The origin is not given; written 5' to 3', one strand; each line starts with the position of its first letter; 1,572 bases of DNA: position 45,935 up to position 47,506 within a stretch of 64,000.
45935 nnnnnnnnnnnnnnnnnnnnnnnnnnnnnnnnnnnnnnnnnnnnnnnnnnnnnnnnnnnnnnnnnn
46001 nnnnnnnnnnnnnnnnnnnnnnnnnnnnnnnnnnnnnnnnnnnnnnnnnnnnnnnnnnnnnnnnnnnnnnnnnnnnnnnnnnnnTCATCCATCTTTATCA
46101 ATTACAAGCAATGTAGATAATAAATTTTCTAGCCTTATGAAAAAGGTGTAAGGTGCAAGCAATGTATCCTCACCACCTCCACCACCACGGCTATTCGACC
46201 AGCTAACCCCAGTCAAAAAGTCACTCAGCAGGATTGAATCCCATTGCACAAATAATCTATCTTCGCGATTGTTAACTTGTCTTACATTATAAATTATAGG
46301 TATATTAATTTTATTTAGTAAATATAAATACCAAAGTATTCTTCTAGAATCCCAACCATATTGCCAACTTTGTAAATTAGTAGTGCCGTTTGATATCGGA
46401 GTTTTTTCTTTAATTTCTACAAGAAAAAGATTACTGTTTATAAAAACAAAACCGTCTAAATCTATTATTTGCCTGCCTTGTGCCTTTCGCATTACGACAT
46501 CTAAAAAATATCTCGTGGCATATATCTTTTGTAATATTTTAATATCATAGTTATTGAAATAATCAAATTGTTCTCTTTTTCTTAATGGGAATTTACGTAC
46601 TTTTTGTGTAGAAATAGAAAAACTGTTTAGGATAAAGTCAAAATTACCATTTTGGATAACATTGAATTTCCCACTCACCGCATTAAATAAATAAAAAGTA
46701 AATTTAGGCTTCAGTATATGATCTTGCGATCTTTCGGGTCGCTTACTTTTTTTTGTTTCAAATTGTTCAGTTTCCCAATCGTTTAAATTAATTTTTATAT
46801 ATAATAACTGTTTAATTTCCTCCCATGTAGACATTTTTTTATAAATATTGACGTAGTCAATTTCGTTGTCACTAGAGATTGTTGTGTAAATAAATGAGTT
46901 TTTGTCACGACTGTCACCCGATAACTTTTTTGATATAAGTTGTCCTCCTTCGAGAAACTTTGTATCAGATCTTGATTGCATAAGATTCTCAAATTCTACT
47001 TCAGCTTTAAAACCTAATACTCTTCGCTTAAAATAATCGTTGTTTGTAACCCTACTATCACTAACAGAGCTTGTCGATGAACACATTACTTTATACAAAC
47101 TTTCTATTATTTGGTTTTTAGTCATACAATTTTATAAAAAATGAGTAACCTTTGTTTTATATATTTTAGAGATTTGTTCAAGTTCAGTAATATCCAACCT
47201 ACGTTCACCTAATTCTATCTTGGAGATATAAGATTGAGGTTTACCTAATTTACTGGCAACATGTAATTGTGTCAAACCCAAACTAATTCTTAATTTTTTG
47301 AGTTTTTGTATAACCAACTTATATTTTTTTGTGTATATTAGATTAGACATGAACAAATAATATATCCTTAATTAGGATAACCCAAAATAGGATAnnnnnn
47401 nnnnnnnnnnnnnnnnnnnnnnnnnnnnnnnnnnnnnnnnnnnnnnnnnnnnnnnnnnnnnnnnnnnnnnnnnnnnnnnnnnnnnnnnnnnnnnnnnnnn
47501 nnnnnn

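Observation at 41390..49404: tRNA-Thr-associated nuclease-rich accessory island carrying an M-C-R cassette plus uncharacterised co-transcribed genes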

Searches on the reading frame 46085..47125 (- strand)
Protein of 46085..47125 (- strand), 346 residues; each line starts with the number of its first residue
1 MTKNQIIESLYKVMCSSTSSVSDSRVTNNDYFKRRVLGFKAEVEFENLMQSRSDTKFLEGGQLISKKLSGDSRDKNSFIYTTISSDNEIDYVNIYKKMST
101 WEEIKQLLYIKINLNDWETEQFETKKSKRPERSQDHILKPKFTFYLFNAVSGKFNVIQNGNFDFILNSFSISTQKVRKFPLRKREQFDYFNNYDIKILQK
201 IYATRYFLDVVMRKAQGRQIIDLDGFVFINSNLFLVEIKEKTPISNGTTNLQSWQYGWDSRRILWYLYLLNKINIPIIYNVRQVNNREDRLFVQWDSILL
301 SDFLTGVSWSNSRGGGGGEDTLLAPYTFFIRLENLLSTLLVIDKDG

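Call 4: search_protein_families(library=pfam, proteins=[window:46085-47125:-], max_evalue=0.1)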
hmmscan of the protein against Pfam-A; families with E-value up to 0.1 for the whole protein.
window:46085-47125:- (346 aa): 0 families

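Call 5: search_protein_families(library=padloc, proteins=[window:46085-47125:-], max_evalue=0.1)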
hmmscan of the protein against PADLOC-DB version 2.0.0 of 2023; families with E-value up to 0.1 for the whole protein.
window:46085-47125:- (346 aa): 0 families

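Call 6: search_protein_families(library=ncbifam, proteins=[window:46085-47125:-], max_evalue=0.1)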
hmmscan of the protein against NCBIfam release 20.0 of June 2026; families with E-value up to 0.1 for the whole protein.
window:46085-47125:- (346 aa): 0 families

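Call 7: search_protein_families(library=phrogs, proteins=[window:46085-47125:-], max_evalue=0.01)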
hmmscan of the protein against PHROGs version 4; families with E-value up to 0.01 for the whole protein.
window:46085-47125:- (346 aa): 0 families

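Call 9: search_solved_structures(query=window:46085-47125:-, max_evalue=10)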
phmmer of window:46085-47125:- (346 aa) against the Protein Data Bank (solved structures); distinct sequences matched with E-value up to 10: 1.
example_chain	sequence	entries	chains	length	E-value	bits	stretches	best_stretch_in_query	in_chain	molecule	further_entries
7p3x_S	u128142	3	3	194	0.099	15.1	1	156-244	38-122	AP complex subunit sigma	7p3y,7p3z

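Call 24: find_homologous_proteins(query=window:46085-47125:-, max_evalue=0.001)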
Query window:46085-47125:- (346 aa): 97 proteins with E <= 0.001 among 2418 candidates.
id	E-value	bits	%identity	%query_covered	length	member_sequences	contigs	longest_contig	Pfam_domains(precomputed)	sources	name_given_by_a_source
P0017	1.3e-225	766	100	100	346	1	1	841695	-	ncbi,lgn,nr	ncbi:MAG: hypothetical protein QY322_01110 [bacterium]|nr:MAG: hypothetical protein QY322_01110 [bac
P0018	5.1e-177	606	79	98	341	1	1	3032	-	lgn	-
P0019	1.3e-143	496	66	95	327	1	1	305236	-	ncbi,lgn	-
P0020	2.8e-141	489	64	98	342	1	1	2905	-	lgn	-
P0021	5.2e-132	458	60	98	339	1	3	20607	-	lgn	-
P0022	5.7e-129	448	60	98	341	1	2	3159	-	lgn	-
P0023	2.0e-128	446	59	98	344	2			-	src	-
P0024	3.0e-128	446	60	97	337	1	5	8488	-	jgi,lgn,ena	-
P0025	2.2e-127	443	58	97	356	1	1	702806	-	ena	-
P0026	3.6e-123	429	57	97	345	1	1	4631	-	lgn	-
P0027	2.0e-122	427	58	97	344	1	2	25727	-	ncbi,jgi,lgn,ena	-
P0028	8.9e-122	425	56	98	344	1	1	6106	-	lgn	-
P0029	9.3e-122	424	58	96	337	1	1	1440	-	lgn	-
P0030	3.7e-121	423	56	98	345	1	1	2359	-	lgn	-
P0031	7.3e-121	422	55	97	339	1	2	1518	-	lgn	-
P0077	8.2e-98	346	49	98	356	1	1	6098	-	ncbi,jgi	jgi:hypothetical protein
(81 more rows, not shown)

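Call 27: find_related_loci(query=A1, collection=genome_contigs, flank=10000)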
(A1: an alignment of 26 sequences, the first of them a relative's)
Query A1 (346 aa) in genome_contigs; peptide patterns used: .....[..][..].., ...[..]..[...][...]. (x = any residue, [..] = any of these).
35 stretches matched a pattern; 7 encode a relative of the query (tblastn E <= 1e-3); 7 distinct loci.
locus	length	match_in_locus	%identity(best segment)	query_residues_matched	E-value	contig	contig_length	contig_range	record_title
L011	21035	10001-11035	55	2-340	1e-122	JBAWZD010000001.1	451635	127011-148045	MAG: bacterium isolate ELA106 MAG106_1, whole genome shotgun sequence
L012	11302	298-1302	54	6-339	1e-113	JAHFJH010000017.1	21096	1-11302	MAG: Candidatus Doudnabacteria bacterium isolate nzgw381 NODE_1494_length_21097_cov_3.803490, whole genome shotgun seque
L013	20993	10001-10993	54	1-328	6e-107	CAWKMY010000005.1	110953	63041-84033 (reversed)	MAG: uncultured bacterium isolate MFD01223.bin.2.47 genome assembly, contig: contig_73478, whole genome shotgun sequence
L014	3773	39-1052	53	4-339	8e-105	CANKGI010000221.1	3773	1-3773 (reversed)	MAG: Bacteroidetes bacterium isolate RH-9nov16-162 genome assembly, contig: RH-9nov16-C74026, whole genome shotgun seque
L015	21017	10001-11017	51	1-336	4e-98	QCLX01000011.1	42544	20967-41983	Prochlorococcus sp. AG-418-G18 Ga0171920_111, whole genome shotgun sequence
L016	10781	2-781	46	77-337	9e-73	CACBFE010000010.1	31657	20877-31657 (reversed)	uncultured Pelagibacteraceae bacterium isolate AG-349-N13 genome assembly, contig: AG-349-N13_NODE_10, whole genome shot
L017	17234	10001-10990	38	2-336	8e-64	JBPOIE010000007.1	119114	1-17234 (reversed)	MAG: Bdellovibrionota bacterium isolate MAG_722 c_000000444573, whole genome shotgun sequence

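Call 50: predict_structure(alignment_id=A1)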
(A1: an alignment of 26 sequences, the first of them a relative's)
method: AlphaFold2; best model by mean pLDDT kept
length: 346 residues; sequences in the alignment: 26
mean_pLDDT: 89.9   pTM: 0.88
mean pLDDT of the five models: 89.9, 89.7, 89.3, 88.8, 88.2
residues with pLDDT >= 90: 241; 70-90: 82; 50-70: 21; < 50: 2
segments of 3 or more residues with pLDDT < 50: none
pLDDT, mean of each block of 10 residues (from residue 1): 95 86 64 79 94 94 93 92 97 97 96 94 86 93 97 95 92 85 89 94 95 91 95 95 90 92 93 95 89 96 87 63 93 92 59
secondary structure, 60 per line:
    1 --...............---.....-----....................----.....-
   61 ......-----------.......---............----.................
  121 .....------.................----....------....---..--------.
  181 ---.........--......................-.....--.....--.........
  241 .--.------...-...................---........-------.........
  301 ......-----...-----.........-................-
elements in order: H3-17 H21-25 H31-50 E55-59 E61-66 E78-84 H88-99 E104-125 E132-148 E153-156 H163-166 H184-192 H195-214 E218-222 E225-229 E232-241 E255-259 H260-273 E277-284 E292-299 H300-306 E312-314 E320-325 H332-345

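Call 81: find_encoding_contigs(protein=P0028, flank=6000, max_places=1)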
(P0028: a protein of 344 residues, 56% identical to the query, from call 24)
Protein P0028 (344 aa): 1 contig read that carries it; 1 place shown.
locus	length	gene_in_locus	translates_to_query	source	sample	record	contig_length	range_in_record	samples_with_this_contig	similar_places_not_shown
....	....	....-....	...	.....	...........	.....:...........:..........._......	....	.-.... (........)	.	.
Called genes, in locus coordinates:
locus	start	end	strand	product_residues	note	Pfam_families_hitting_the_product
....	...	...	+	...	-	-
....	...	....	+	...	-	-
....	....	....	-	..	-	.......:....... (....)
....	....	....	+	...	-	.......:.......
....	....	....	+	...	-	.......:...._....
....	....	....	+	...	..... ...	-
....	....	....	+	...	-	-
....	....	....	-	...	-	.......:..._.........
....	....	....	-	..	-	?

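Call 82: find_encoding_contigs(protein=P0077, flank=6000, max_places=1)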
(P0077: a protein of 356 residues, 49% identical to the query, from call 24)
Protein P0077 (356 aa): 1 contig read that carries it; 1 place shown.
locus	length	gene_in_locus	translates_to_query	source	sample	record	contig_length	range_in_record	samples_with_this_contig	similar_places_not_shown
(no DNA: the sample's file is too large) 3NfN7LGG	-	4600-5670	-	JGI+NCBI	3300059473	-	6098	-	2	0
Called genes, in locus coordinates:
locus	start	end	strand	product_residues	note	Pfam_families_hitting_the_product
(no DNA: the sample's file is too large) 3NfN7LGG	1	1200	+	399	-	?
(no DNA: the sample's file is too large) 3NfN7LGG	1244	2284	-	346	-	-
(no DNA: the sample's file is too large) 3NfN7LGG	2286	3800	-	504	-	PF02463:SMC_N (weak), PF13175:AAA_15, PF13476:AAA_23, PF13304:AAA_21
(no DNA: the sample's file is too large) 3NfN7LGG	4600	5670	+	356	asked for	-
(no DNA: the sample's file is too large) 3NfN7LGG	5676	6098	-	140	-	?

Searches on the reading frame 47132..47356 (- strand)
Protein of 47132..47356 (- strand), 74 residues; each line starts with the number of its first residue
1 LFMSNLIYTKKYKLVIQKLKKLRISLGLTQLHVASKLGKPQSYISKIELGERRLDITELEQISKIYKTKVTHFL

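Call 4: search_protein_families(library=pfam, proteins=[window:47132-47356:-], max_evalue=0.1)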
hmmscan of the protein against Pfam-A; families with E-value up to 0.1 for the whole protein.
window:47132-47356:- (74 aa): 6 families
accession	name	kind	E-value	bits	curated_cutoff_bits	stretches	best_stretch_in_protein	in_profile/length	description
PF01381.28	HTH_3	-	2.9e-13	50.1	23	1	19-71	1-53/55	Helix-turn-helix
PF12844.13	HTH_19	-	1.1e-08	35.3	30.2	1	17-67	2-52/64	Helix-turn-helix domain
PF13560.12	HTH_31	-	4.6e-07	30.5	27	1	18-68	5-56/64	Helix-turn-helix domain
PF00157.23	Pou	-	0.0019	18.5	27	1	16-39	10-33/72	Pou domain - N-terminal to homeobox domain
PF13413.12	HTH_25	-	0.015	15.5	24.6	0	19-50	2-33/62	Helix-turn-helix domain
PF17762.8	HTH_ParB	-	0.022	15.3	22.6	1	18-46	11-39/102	ParB HTH domain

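Call 5: search_protein_families(library=padloc, proteins=[window:47132-47356:-], max_evalue=0.1)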
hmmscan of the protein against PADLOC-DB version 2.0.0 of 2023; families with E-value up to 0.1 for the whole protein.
window:47132-47356:- (74 aa): 16 families
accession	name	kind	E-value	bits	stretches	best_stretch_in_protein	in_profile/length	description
PDLC02926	HTH_VI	-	4.5e-11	40.9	1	17-73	4-60/92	-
PDLC03954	RmrA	-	6.3e-08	29.9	1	14-74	10-70/380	-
PDLC03665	Control_protein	-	1.4e-07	29.7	1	16-64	10-59/77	control protein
PDLC04142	capH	-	1.7e-07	30.2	1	12-71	4-63/103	capH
PDLC03951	RmrA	-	6.1e-07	26.7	1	17-74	11-68/400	-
PDLC03952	RmrA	-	1e-06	25.9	1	10-73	18-81/395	-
PDLC03953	RmrA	-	4.5e-06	24.1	1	18-73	9-64/373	-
PDLC03668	Control_protein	-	4.9e-06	25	1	18-65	12-59/79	control protein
PDLC03947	RmrA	-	2.1e-05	21.5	1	9-73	6-70/383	-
PDLC04775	PDC-M69A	-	8.4e-05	21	1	11-72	4-65/113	-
PDLC04760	PDC-M64C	-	0.0009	17.6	1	9-66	21-78/93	-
PDLC03664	Control_protein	-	0.00092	17.6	1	16-58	15-57/74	control protein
PDLC03666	Control_protein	-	0.0078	14.6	1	29-70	23-62/77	control protein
PDLC04762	PDC-M64C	-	0.014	13.4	1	15-66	28-79/97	-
PDLC03943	RmrA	-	0.019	12.1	1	18-72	6-60/370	-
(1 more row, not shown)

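Call 6: search_protein_families(library=ncbifam, proteins=[window:47132-47356:-], max_evalue=0.1)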
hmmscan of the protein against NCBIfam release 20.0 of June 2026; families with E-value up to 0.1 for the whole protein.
window:47132-47356:- (74 aa): 11 families
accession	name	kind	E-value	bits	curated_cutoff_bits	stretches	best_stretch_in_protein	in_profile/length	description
TIGR03070.1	couple_hipB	subfamily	4.6e-07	29.7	71.65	1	18-62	6-50/58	type II toxin-antitoxin system Y4mF family antitoxin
NF038139.1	Reg_Aceta_RamB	equivalog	9e-05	21.3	700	1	15-73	3-61/465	acetate metabolism transcriptional regulator RamB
NF047948.1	male_kill_WMK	equivalog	0.00012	21.6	300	1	12-71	4-62/300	WO male-killing family protein Wmk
NF041951.1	phage_RstR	subfamily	0.00023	21.4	80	1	17-66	5-54/108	RstR family transcriptional repressor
NF007408.0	PRK09943.1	equivalog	0.0023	17.5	211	1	17-73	10-66/185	HTH-type transcriptional regulator PuuR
NF006015.0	PRK08154.1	subfamily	0.0031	16.7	204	1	17-72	33-88/314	anaerobic benzoate catabolism transcriptional regulator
TIGR03830.1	CxxCG_CxxCG_HTH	subfamily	0.004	16.9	61.8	1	8-53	58-104/127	type II TA system antitoxin MqsA family protein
NF007271.0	PRK09726.1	equivalog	0.0043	17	79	1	7-67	7-62/88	type II toxin-antitoxin system antitoxin HipB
TIGR00270.2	TIGR00270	equivalog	0.005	16.7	110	1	18-70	79-131/159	multiprotein bridging factor aMBF1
NF058600.1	TransRegSco1979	equivalog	0.0067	15.5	350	1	16-68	10-62/280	Sco1979 family transcriptional regulator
NF004471.0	PRK05803.1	subfamily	0.016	14.4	252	1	8-49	177-218/235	RNA polymerase sporulation sigma factor SigK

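Call 7: search_protein_families(library=phrogs, proteins=[window:47132-47356:-], max_evalue=0.01)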
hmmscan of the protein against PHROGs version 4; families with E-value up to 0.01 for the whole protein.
window:47132-47356:- (74 aa): 24 families
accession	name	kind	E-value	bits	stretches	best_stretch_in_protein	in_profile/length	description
phrog_8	-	transcription regulation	1.4e-10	42.2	1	1-67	60-129/346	transcriptional regulator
phrog_3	-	transcription regulation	1.1e-09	39.6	1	6-68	80-139/430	transcriptional repressor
phrog_7241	-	transcription regulation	8.6e-08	33.3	1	18-72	65-119/122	transcriptional regulator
phrog_2967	-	transcription regulation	1.4e-07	32.3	1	11-68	7-64/225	transcriptional regulator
phrog_2439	-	transcription regulation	4.9e-07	29.9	1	17-73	10-66/367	transcriptional regulator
phrog_4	-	transcription regulation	1.2e-06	28.8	1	15-70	137-188/400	transcriptional repressor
phrog_1373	-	transcription regulation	1.8e-06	29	1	12-60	62-109/166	transcriptional regulator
phrog_11553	-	unknown function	1.7e-05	25.3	1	13-49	34-70/278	-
phrog_2339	-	DNA, RNA and nucleotide metabolism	3.4e-05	24.8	1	14-52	25-63/98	HTH DNA binding protein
phrog_6831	-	transcription regulation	5e-05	24.2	1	24-69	15-61/68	transcriptional regulator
phrog_5823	-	transcription regulation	0.00011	22.4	1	18-72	10-65/404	transcriptional regulator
phrog_7950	-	transcription regulation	0.00015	22.8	1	15-48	8-41/68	transcriptional repressor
phrog_9908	-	DNA, RNA and nucleotide metabolism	0.00023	21.4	1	16-69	15-68/282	DNA binding protein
phrog_11457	-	unknown function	0.0013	19.6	1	26-58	23-56/60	-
phrog_2328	-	transcription regulation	0.0013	19.5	1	17-65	18-66/128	transcriptional repressor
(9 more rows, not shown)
